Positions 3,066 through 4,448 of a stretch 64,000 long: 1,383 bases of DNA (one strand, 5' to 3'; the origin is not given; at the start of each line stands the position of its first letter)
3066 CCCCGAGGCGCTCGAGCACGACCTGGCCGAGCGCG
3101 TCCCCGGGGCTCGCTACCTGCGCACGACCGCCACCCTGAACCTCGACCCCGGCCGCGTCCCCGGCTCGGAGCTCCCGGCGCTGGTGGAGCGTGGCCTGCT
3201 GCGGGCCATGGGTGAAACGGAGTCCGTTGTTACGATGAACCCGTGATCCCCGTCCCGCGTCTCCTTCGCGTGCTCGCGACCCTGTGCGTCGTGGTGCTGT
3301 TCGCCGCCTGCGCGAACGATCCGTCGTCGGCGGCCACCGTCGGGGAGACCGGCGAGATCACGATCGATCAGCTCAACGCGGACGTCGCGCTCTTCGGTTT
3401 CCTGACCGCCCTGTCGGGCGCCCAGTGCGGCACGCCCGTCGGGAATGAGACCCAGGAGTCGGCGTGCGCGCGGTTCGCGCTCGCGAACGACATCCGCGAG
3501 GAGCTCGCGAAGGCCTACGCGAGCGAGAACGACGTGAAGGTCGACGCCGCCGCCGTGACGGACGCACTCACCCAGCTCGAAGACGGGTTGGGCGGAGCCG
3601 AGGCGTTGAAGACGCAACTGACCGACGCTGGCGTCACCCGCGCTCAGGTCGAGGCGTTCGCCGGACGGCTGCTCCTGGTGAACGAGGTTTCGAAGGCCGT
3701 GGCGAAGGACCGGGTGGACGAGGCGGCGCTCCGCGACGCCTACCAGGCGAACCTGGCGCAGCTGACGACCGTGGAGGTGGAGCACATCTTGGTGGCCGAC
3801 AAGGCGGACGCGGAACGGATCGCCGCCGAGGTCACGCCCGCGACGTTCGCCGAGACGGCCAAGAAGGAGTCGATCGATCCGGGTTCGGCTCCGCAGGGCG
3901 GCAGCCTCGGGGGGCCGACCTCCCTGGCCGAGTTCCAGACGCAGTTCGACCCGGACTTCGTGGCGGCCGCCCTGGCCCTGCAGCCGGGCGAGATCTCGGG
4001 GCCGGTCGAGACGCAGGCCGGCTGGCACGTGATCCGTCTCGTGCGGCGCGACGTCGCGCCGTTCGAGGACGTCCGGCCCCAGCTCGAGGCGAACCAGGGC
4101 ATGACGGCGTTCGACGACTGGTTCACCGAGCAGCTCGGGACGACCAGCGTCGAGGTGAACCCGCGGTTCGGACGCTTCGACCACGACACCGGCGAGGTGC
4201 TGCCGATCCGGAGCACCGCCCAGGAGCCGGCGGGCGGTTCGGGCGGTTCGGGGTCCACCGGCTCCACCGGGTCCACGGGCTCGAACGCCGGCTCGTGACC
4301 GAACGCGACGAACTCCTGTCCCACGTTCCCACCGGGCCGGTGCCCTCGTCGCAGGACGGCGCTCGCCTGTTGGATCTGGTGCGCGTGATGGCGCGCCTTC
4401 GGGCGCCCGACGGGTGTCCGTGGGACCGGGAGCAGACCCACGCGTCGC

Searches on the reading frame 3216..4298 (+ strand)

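Call 22: search_protein_families(library=pfam, max_evalue=0.0001, proteins=[window:3216-4298:+])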
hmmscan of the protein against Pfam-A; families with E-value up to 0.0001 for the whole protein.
window:3216-4298:+ (360 aa): 3 families
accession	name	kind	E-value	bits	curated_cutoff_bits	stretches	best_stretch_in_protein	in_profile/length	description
PF13145.12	Rotamase_2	-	2.1e-16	61.3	27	1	167-288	1-121/121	PPIC-type PPIASE domain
PF00639.27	Rotamase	-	6.8e-16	59.5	21.7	1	196-275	19-95/97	PPIC-type PPIASE domain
PF13616.12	Rotamase_3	-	5.2e-14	53.2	22.5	1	195-276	36-113/116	PPIC-type PPIASE domain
